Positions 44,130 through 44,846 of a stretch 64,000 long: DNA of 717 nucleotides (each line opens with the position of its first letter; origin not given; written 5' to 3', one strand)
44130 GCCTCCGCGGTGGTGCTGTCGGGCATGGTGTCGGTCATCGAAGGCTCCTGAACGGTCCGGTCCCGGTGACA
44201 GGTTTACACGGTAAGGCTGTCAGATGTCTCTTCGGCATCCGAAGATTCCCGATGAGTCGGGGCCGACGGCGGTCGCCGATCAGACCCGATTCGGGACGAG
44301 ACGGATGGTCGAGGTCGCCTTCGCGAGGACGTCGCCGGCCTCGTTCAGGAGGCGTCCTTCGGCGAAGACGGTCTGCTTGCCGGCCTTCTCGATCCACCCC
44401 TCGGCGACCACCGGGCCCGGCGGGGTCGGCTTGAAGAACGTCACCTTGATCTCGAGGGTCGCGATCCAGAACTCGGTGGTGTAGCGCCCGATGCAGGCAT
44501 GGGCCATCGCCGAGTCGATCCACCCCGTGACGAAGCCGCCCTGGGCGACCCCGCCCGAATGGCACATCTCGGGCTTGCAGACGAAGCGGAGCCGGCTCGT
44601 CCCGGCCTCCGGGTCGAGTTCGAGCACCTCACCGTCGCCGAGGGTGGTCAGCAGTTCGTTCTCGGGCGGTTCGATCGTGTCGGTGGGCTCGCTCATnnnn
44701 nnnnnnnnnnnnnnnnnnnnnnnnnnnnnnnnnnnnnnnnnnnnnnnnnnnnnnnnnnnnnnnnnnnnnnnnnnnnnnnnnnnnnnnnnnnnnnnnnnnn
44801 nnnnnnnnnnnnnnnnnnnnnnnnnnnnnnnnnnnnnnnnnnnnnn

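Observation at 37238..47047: LysR-headed island with four different oxygenase types, two P450s each paired with a PaaI thioesterase, a CoA ligase, and no redox-partner genes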

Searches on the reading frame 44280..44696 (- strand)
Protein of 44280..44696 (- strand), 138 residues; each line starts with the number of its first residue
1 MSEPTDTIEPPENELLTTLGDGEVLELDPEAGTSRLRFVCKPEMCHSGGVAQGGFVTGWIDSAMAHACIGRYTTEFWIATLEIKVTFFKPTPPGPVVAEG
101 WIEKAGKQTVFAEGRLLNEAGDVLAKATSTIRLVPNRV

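Call 9: search_protein_families(library=ncbifam, proteins=[window:44280-44696:-], max_evalue=0.001)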
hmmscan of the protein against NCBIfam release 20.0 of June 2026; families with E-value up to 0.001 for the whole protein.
window:44280-44696:- (138 aa): 2 families
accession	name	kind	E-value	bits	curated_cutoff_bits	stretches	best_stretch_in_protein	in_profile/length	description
TIGR00369.1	unchar_dom_1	domain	2.6e-12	46.9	36.6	1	30-131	14-115/117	hotdog fold thioesterase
TIGR02286.1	PaaD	equivalog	1.7e-07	31.4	118.9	1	25-129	9-109/114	hydroxyphenylacetyl-CoA thioesterase PaaI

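Call 24: find_related_loci(query=window:44280-44696:-, collection=genome_contigs, flank=6000)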
Query window:44280-44696:- (138 aa) in genome_contigs; peptide patterns used: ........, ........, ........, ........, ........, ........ (x = any residue, [..] = any of these).
417 stretches matched a pattern; 75 encode a relative of the query (tblastn E <= 1e-3); 74 distinct loci.
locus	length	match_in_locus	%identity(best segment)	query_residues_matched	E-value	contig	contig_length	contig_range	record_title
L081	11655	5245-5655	82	1-137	7e-74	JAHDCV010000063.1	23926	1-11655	MAG: Acidimicrobiales bacterium isolate MAG-142 ND_1570, whole genome shotgun sequence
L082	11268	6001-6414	72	1-138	2e-67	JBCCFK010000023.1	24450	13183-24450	MAG: Actinomycetota bacterium isolate P01_B01_bin.17 k141_3888849_length_24450_cov_11.0000, whole genome shotgun sequenc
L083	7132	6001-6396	72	6-137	1e-66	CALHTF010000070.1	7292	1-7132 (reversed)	MAG: uncultured Acidimicrobiales bacterium isolate R2_Bin_MAXBIN__030_1 genome assembly, contig: c_000001806677, whole g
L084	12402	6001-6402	74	4-137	4e-66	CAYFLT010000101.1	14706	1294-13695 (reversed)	MAG TPA_asm: uncultured Candidatus Microthrix sp. isolate ERP019367_co1_114 genome assembly, contig: NODE_3090_length_14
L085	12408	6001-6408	73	2-137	1e-65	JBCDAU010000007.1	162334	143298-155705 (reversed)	MAG: Actinomycetota bacterium isolate P01_F01_bin.67 k141_1973519_length_162334_cov_64.8351, whole genome shotgun sequen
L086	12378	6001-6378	77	13-138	1e-64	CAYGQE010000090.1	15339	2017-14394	MAG TPA_asm: uncultured Acidimicrobiaceae bacterium isolate ERP117304_co3_171 genome assembly, contig: NODE_5442_length_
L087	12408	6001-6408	71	5-138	5e-63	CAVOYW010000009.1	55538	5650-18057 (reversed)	MAG: uncultured Acidimicrobiales bacterium isolate MFD09779.bin.2.38 genome assembly, contig: contig_87737, whole genome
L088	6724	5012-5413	72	4-136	8e-63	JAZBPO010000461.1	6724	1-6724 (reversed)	MAG: Pseudomonadales bacterium isolate bin.244 k117_9441999, whole genome shotgun sequence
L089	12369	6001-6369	76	13-135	5e-62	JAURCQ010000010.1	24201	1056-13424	MAG: Gammaproteobacteria bacterium isolate SFB_34D_100_13 NODE_10_length_24201_cov_3.002570, whole genome shotgun sequen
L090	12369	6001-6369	76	13-135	1e-61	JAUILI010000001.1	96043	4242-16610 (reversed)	MAG: Gammaproteobacteria bacterium isolate Co_bin.41 NODE_2122_length_96043_cov_1.278984, whole genome shotgun sequence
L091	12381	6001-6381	76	11-137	9e-63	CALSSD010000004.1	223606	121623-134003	MAG: uncultured Acidimicrobiales bacterium isolate I_MB219_1 genome assembly, contig: contig_5810_I_MB219, whole genome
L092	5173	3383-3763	75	12-138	7e-62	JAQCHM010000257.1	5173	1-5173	MAG: Actinomycetota bacterium isolate casp40-mb.239 NODE_36789_length_5173_cov_0.059125, whole genome shotgun sequence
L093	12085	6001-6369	76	13-135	7e-62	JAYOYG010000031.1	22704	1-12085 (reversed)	MAG: Pseudomonadales bacterium isolate 139562_S163_rosella_bins.tsv.080 NODE_2188_length_22704_cov_7.840920, whole genom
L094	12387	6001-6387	74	10-135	5e-61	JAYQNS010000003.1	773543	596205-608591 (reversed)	MAG: Candidatus Salivita marina isolate SD4486_NP_maxbin_bins.tsv.074 contig_7544_pilon, whole genome shotgun sequence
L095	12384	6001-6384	73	10-137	1e-60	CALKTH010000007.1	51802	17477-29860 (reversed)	MAG: uncultured Acidimicrobiales bacterium isolate R3_Bin_MAXBIN__023_1 genome assembly, contig: c_000000913995, whole g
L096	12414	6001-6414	70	5-138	9e-61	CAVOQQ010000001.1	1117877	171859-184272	MAG: uncultured Acidimicrobiales bacterium isolate MFD09964.bin.1.68 genome assembly, contig: contig_15580, whole genome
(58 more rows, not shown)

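Call 84: search_protein_families(library=pfam, proteins=[L096:4703-5926:+, L096:7562-8944:+, L096:2215-3903:+], max_evalue=0.001)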
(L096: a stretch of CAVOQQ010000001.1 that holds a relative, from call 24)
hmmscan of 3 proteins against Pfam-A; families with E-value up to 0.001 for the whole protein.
L096:4703-5926:+ (407 aa): 2 families
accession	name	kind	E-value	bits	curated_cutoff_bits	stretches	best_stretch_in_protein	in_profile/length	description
PF01979.26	Amidohydro_1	-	7.4e-32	111.4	25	1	52-404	1-345/345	Amidohydrolase family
PF07969.17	Amidohydro_3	-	1.4e-12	48.3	29.7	2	173-405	225-472/472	Amidohydrolase family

L096:7562-8944:+ (460 aa): 3 families
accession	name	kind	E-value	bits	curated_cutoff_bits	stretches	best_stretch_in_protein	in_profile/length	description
PF02770.24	Acyl-CoA_dh_M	-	1.9e-25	89.3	33.3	1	213-307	1-97/97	Acyl-CoA dehydrogenase, middle domain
PF02771.21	Acyl-CoA_dh_N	-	2e-16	60.8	22.9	1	99-209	3-113/113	Acyl-CoA dehydrogenase, N-terminal domain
PF00441.29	Acyl-CoA_dh_1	-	2.8e-14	54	22.4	1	356-451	49-149/150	Acyl-CoA dehydrogenase, C-terminal domain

L096:2215-3903:+ (562 aa): 2 families
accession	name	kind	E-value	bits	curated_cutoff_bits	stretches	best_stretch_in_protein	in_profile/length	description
PF00501.34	AMP-binding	-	1.1e-64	219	29.9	1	41-420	5-384/384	AMP-binding enzyme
PF13193.12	AMP-binding_C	-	1e-12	49.2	24.5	1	474-550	1-76/76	AMP-binding enzyme C-terminal domain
